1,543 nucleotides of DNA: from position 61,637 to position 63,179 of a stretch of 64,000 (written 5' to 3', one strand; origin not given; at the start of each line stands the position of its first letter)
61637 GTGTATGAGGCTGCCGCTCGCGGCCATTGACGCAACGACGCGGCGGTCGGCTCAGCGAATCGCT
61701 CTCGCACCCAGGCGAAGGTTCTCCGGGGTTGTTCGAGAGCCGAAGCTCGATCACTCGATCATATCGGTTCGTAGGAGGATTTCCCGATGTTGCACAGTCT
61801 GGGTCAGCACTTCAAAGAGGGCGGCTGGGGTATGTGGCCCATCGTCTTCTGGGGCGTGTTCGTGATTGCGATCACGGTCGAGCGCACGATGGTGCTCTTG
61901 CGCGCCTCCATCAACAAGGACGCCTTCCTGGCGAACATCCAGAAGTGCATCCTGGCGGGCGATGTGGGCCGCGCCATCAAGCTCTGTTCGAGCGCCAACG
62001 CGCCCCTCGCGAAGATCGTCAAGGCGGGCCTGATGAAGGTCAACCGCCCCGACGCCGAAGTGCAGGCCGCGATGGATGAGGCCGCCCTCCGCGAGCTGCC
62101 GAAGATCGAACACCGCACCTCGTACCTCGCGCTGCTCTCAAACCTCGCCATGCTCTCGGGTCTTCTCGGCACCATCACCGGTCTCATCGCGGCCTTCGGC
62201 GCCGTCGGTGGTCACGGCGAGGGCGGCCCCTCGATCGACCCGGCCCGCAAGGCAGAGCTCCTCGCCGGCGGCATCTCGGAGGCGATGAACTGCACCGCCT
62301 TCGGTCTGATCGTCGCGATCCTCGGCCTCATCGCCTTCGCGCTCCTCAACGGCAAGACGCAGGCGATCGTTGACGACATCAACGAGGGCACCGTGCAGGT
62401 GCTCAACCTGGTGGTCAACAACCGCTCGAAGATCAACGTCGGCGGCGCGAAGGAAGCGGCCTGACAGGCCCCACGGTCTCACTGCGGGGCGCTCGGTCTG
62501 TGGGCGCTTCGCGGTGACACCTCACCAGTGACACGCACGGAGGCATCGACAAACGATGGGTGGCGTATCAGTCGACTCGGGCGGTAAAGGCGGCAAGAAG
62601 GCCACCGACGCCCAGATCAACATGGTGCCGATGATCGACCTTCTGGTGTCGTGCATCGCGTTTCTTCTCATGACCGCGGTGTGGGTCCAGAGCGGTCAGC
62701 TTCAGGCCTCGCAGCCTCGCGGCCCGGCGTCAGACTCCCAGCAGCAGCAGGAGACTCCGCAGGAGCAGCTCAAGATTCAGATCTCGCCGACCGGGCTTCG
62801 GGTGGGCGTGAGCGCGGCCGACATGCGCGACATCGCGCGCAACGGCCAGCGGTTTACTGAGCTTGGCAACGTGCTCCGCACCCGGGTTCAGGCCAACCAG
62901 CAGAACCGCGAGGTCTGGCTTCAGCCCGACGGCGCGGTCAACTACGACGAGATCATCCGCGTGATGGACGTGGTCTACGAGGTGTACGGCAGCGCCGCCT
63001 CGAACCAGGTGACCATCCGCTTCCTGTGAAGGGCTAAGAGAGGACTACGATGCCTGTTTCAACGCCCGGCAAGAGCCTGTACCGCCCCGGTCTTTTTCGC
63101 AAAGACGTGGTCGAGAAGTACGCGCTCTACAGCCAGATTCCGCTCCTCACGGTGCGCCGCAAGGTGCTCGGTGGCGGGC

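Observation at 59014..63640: Two divergently transcribed MotA/TolQ/ExbB plus two ExbD/TolR triads separated by an 820-bp intergenic region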

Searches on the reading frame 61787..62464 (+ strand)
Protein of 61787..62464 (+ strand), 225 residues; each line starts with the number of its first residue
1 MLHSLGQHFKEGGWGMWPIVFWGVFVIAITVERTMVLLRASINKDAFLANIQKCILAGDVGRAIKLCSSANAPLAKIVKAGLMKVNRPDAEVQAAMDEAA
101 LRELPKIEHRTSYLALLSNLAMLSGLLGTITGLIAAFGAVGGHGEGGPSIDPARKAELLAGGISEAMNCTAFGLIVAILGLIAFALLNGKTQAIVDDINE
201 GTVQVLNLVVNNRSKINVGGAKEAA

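Call 3: search_protein_families(library=pfam, proteins=[window:61787-62464:+], max_evalue=0.01)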
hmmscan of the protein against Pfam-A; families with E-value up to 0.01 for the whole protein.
window:61787-62464:+ (225 aa): 1 family
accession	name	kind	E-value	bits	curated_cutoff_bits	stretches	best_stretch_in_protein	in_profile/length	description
PF01618.21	MotA_ExbB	-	2.1e-23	82.9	22.9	1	70-199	2-126/127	MotA/TolQ/ExbB proton channel family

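Call 4: search_protein_families(library=ncbifam, proteins=[window:61787-62464:+], max_evalue=0.01)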
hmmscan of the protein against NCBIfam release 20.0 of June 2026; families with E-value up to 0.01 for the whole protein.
window:61787-62464:+ (225 aa): 5 families
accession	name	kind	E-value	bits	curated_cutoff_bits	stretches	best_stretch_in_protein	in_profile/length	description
TIGR02796.1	tolQ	equivalog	1.2e-15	57.8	221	1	21-200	22-205/216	protein TolQ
NF008066.0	PRK10801.1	equivalog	2.9e-07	30.2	403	1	87-194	100-202/230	Tol-Pal system protein TolQ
TIGR02797.1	exbB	equivalog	6.5e-06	26.1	206.2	1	57-209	55-209/211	tonB-system energizer ExbB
TIGR02805.1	exbB2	equivalog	7.4e-06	26.2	135.35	1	115-190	59-126/138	TonB-system energizer ExbB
NF007722.0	PRK10414.1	equivalog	0.00056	19.5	402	1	111-208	130-219/244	tol-pal system-associated acyl-CoA thioesterase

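Call 10: find_homologous_proteins(query=window:61787-62464:+, max_evalue=0.00001)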
Query window:61787-62464:+ (225 aa): 6142 proteins with E <= 0.00001 among 8000 candidates; the best 120 are listed.
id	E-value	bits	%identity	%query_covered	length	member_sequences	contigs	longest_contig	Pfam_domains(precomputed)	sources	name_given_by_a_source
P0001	2.6e-128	444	91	100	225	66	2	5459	PF01618.22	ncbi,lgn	-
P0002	1.5e-127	442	92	99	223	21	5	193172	PF01618.22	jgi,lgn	jgi:biopolymer transport protein ExbB/TolQ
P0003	1.5e-126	438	88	100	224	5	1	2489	PF01618.22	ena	-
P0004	5.2e-126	436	88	100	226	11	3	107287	PF01618.22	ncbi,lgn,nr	ncbi:MAG: MotA/TolQ/ExbB proton channel family protein [Deltaproteobacteria bacterium]|nr:MotA/TolQ/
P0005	1.1e-125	435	88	100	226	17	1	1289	PF01618.22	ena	-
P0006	2.1e-125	434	87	100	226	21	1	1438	PF01618.22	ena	-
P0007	2.2e-125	434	90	100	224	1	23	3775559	PF01618.22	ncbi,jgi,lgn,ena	jgi:biopolymer transport protein ExbB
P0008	2.6e-125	434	87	100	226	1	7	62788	PF01618.22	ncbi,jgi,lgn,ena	jgi:biopolymer transport protein ExbB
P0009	6.7e-125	433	89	100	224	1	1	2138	PF01618.22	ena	-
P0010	9.2e-125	432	89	100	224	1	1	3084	PF01618.22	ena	-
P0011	1.5e-124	432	89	100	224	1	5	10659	PF01618.22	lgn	-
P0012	1.5e-124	432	89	100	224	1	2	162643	PF01618.22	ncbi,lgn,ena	-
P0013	2.3e-124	431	89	100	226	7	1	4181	PF01618.22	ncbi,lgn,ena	-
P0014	1.1e-121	422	88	100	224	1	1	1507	PF01618.22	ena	-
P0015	2.8e-121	421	88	100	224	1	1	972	PF01618.22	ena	-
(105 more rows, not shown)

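Call 11: search_solved_structures(query=window:61787-62464:+, max_evalue=0.01)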
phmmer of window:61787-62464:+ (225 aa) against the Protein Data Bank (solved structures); distinct sequences matched with E-value up to 0.01: 4.
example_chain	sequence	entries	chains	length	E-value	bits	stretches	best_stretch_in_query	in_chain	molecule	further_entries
8odt_A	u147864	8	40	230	6.2e-07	32.6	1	28-193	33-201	Tol-Pal system protein TolQ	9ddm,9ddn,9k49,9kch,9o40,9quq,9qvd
9kpz_A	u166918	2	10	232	6.4e-07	32.5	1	28-193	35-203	Tol-Pal system protein TolQ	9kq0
9avi_A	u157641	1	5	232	0.00012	25.1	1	102-197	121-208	Tol-Pal system protein TolQ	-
8vlw_A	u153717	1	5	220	0.00027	23.9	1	102-197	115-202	Tol-Pal system protein TolQ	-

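Call 15: find_related_loci(query=window:61787-62464:+, collection=genome_contigs, flank=10000)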
Query window:61787-62464:+ (225 aa) in genome_contigs; peptide patterns used: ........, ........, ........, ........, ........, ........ (x = any residue, [..] = any of these).
599 stretches matched a pattern (row limit reached: there are more); 404 encode a relative of the query (tblastn E <= 1e-3); the best 80 are kept; 80 distinct loci.
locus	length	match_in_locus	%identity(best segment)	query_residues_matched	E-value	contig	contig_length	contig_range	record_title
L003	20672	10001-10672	90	1-224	1e-127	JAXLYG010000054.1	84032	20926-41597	MAG: Polyangiales bacterium isolate STL-MYX7 C1.48.fa-54, whole genome shotgun sequence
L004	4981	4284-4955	91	2-225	5e-128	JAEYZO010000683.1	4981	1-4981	MAG: Proteobacteria bacterium isolate OH_CBlB_99 k127_3796506, whole genome shotgun sequence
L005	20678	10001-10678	88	1-225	1e-126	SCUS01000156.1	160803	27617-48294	MAG: Myxococcaceae bacterium isolate GW715_bin.15 GW715_bin.15-104300, whole genome shotgun sequence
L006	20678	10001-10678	88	1-225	1e-126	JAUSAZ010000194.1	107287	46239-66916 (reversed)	MAG: Myxococcales bacterium isolate E6_metabat.bin.30 E6_k141_343538, whole genome shotgun sequence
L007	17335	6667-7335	88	1-223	3e-123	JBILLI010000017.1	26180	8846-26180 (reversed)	MAG: Polyangiales bacterium isolate ME2017-07-27_3300044645_group7_bin3 Rohwer_bin1483_scaffold_1107_c1, whole genome sh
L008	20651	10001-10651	69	2-225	7e-103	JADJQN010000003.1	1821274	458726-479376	MAG: Sandaracinaceae bacterium isolate Fred_18-Q3-R57-64_MAXAC.276 tig00001056-10-18270440, whole genome shotgun sequenc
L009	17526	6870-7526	68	2-225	3e-102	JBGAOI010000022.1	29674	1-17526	MAG: Polyangium sp. isolate MAG_MBR_AS.73 MBRAS-73_NODE_22_length_29674_cov_3.284411, whole genome shotgun sequence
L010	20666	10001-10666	82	2-224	6e-113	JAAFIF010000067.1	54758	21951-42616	MAG: Myxococcales bacterium isolate bin23.maxbin.ball.042 WN_Myxococcales_1_scaffold_101, whole genome shotgun sequence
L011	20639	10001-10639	69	5-222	1e-99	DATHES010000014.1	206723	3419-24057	MAG TPA_asm: Polyangiaceae bacterium isolate SMAG_U12427 k141_2941, whole genome shotgun sequence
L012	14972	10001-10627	69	7-220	8e-100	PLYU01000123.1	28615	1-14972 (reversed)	MAG: Myxococcales bacterium isolate palsa_1150 73.20120700_P3D.239_contig_75501, whole genome shotgun sequence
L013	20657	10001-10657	68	2-225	2e-99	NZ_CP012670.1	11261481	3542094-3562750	Sorangium cellulosum strain So ceGT47 chromosome, complete genome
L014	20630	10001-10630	70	1-215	2e-99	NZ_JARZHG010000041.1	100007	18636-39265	Polyangium sp. y55x31 NODE_41_length_100007_cov_16.536534, whole genome shotgun sequence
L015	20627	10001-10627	69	7-220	2e-99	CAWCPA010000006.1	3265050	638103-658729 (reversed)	MAG: uncultured delta proteobacterium isolate MFD09495.bin.1.134 genome assembly, contig: contig_421, whole genome shotg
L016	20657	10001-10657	67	2-225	2e-99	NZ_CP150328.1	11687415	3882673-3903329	Sorangium sp. So ce315 chromosome, complete genome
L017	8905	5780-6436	66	2-225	1e-99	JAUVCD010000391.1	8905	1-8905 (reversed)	MAG: Myxococcales bacterium isolate CSMAG_262 CSMAG_262_k141_2448129_length_8905_cov_7.8914, whole genome shotgun sequen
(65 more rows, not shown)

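Call 35: search_protein_representatives(protein=window:61787-62464:+)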
Query: 225 residues. Proteins with E-value up to 0.001 (for the whole library): 10473; up to 1e-10: 3640; up to 1e-30: 133. The best 150 are listed.
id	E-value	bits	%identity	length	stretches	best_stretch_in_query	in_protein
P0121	1.1e-89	316.1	68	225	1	5-223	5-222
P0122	6.4e-60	218.8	53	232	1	5-223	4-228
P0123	3.5e-57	209.9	53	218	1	6-221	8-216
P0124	4.6e-56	206.2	51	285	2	7-148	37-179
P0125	1.1e-55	205.1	51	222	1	6-218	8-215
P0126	1.3e-54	201.5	52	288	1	4-210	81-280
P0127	1.6e-54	201.2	52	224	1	3-216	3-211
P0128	2.4e-54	200.6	50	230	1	4-220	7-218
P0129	2.3e-52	194.2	64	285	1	5-142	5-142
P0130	4.5e-52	193.2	50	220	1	6-222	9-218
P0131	2.2e-51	190.9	65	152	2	4-108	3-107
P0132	3.0e-51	190.5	52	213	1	1-212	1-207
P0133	6.7e-51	189.4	65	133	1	5-134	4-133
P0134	2.0e-50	187.8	58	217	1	1-174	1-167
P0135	8.5e-50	185.8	60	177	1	51-224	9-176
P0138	3.9e-48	180.3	46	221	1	7-218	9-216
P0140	1.2e-46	175.5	47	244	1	5-211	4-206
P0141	1.4e-45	172.0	50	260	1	4-207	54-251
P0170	1.8e-40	155.3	43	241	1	4-210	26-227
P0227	1.4e-32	129.5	38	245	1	7-212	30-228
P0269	1.0e-29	120.1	40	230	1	24-209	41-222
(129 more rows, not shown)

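Call 37: list_cluster_members(proteins=[P0140, P0141, P0227, P0138, P0122, P0123, P0125, P0128, P0269, P0170])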
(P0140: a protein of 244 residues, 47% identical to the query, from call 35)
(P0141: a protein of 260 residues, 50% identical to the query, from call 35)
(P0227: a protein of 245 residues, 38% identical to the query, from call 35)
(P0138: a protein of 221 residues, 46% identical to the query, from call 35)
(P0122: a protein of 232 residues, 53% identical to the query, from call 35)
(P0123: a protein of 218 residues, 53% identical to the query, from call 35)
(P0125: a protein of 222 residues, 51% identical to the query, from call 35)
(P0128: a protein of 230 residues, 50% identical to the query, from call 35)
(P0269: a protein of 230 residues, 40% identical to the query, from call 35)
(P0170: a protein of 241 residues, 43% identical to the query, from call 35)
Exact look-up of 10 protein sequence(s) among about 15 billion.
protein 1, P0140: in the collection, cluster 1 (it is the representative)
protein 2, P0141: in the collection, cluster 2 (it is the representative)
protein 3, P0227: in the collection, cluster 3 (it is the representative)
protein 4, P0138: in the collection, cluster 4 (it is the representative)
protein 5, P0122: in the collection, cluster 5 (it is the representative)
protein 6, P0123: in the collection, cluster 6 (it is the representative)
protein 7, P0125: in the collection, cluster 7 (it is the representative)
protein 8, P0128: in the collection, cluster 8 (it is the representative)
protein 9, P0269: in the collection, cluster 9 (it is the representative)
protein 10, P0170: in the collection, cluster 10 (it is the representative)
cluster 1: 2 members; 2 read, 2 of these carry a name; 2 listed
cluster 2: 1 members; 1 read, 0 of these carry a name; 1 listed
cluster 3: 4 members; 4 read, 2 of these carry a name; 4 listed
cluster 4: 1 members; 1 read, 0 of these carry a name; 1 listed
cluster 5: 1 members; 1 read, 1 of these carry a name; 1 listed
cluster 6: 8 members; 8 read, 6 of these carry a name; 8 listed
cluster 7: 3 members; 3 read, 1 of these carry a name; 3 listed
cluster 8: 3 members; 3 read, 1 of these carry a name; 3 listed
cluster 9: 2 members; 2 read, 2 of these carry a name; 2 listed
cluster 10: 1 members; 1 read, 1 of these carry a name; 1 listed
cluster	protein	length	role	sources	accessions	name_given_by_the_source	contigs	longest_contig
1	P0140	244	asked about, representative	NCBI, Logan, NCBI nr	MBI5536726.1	MAG: MotA/TolQ/ExbB proton channel family protein [Deltaproteobacteria bacterium] | MotA/TolQ/ExbB proton channel family protein [Deltaproteobacteria bacterium]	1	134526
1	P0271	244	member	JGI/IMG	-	biopolymer transport protein ExbB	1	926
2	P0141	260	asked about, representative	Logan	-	-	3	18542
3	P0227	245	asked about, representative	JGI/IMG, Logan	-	biopolymer transport protein ExbB/TolQ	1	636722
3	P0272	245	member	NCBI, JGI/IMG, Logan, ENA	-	biopolymer transport protein ExbB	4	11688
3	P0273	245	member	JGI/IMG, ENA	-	-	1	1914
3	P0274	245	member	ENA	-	-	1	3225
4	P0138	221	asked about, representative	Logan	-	-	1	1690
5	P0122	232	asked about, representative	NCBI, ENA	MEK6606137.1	MAG: MotA/TolQ/ExbB proton channel family protein [Myxococcota bacterium]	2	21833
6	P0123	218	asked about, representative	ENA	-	-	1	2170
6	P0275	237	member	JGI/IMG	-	biopolymer transport protein ExbB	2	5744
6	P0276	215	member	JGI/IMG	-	biopolymer transport protein ExbB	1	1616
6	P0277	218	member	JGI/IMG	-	biopolymer transport protein ExbB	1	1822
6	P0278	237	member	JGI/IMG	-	biopolymer transport protein ExbB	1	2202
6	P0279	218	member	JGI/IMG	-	biopolymer transport protein ExbB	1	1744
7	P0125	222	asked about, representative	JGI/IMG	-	biopolymer transport protein ExbB/TolQ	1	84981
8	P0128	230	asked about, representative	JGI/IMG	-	-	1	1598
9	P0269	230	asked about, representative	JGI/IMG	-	biopolymer transport protein ExbB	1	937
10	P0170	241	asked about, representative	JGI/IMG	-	biopolymer transport protein ExbB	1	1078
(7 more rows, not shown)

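Call 44: find_homologous_proteins(query=P0128, max_evalue=1e-10)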
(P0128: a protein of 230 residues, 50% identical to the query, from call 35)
Query P0128 (230 aa): 6844 proteins with E <= 1e-10 among 8000 candidates; the best 120 are listed.
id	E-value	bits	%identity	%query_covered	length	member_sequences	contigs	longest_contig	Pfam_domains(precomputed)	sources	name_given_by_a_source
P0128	3.7e-138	476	100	100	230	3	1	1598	PF01618.22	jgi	-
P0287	1.2e-128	445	93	100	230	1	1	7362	PF01618.22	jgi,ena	-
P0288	1.4e-127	442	92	100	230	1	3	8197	PF01618.22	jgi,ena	-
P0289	2.4e-127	441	90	100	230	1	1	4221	PF01618.22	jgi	-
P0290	3.6e-126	437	94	94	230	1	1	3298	PF01618.22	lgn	-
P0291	4.0e-126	437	89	100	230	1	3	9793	PF01618.22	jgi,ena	-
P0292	6.8e-125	433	90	100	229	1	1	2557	PF01618.22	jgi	-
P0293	1.1e-124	432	90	100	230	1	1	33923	PF01618.22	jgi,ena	-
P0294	1.8e-124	432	89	100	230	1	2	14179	PF01618.22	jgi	jgi:biopolymer transport protein ExbB/TolQ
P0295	1.9e-124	432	88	100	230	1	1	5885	PF01618.22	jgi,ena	-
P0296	2.9e-124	431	90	100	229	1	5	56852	PF01618.22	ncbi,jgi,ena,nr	ncbi:MAG TPA: MotA/TolQ/ExbB proton channel family protein [Anaeromyxobacteraceae bacterium]|nr:MotA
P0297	5.0e-124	430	88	100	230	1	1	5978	PF01618.22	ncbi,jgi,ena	-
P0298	7.2e-124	430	89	100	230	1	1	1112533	PF01618.22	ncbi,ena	-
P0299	5.4e-122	424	88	100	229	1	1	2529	PF01618.22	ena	-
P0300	1.3e-120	419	87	100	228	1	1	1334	PF01618.22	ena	-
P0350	9.0e-103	361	72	99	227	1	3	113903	PF01618.22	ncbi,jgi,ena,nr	ncbi:MAG TPA: MotA/TolQ/ExbB proton channel family protein [Anaeromyxobacteraceae bacterium]|nr:MotA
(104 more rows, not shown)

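Call 46: find_encoding_contigs(protein=P0350, flank=6000, max_places=2)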
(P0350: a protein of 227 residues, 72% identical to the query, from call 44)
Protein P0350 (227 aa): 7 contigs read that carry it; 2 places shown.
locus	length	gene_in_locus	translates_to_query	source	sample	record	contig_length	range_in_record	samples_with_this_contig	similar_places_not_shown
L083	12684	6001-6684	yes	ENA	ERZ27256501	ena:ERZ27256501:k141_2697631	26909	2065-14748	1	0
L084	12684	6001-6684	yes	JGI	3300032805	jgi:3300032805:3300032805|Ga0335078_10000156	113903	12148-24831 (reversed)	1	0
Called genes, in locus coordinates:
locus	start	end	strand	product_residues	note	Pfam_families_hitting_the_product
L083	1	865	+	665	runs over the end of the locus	PF01627:Hpt, PF07194:P2, PF02895:H-kinase_dim, PF02518:HATPase_c, PF01584:CheW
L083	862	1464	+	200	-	PF13690:CheX (faint), PF04509:CheC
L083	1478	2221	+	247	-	PF00731:AIRC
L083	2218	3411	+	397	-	PF01969:Ni_insertion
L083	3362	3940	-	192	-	PF04307:YdjM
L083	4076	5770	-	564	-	-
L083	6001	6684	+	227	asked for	PF01618:MotA_ExbB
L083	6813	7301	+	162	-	PF02472:ExbD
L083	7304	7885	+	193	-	PF02472:ExbD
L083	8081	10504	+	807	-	PF03030:H_PPase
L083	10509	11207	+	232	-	PF02190:LON_substr_bdg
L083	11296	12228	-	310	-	PF14907:NTP_transf_5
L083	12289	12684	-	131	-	PF07291:MauE, PF07681:DoxX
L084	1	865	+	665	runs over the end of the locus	PF01627:Hpt, PF07194:P2, PF02895:H-kinase_dim, PF02518:HATPase_c, PF01584:CheW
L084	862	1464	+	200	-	PF13690:CheX (faint), PF04509:CheC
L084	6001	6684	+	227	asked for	PF01618:MotA_ExbB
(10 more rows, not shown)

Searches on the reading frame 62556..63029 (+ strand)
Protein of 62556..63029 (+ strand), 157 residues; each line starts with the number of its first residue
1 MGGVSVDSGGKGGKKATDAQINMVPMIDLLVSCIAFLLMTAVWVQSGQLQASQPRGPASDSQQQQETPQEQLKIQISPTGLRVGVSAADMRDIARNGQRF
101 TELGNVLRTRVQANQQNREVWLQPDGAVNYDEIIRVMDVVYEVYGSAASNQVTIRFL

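Call 3: search_protein_families(library=pfam, proteins=[window:62556-63029:+], max_evalue=0.01)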
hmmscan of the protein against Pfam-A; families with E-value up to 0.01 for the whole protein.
window:62556-63029:+ (157 aa): 2 families
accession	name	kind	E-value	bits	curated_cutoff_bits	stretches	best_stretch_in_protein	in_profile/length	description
PF02472.21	ExbD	-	7.1e-19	68.6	25.4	1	15-142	2-115/128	Biopolymer transport protein ExbD/TolR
PF14221.11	DUF4330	-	0.0099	16.5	27.6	0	24-152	14-135/167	Domain of unknown function (DUF4330)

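Call 4: search_protein_families(library=ncbifam, proteins=[window:62556-63029:+], max_evalue=0.01)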
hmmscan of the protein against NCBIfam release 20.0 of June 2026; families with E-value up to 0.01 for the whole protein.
window:62556-63029:+ (157 aa): 5 families
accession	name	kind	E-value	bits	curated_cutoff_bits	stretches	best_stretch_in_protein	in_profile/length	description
TIGR02801.1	tolR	equivalog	2.1e-10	41.3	127.3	1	19-140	3-116/129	protein TolR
TIGR02804.1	ExbD_2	equivalog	1.1e-05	25.8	123.45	1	20-67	3-50/121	TonB system transport protein ExbD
NF008248.0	PRK11024.1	equivalog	0.0002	21.4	162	1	14-140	9-127/142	colicin uptake protein TolR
TIGR02803.1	ExbD_1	equivalog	0.00053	20.1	152.95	1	20-142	3-110/122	TonB system transport protein ExbD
NF008429.0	PRK11267.1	equivalog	0.00063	19.8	216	1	17-141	14-123/141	TonB system transport protein ExbD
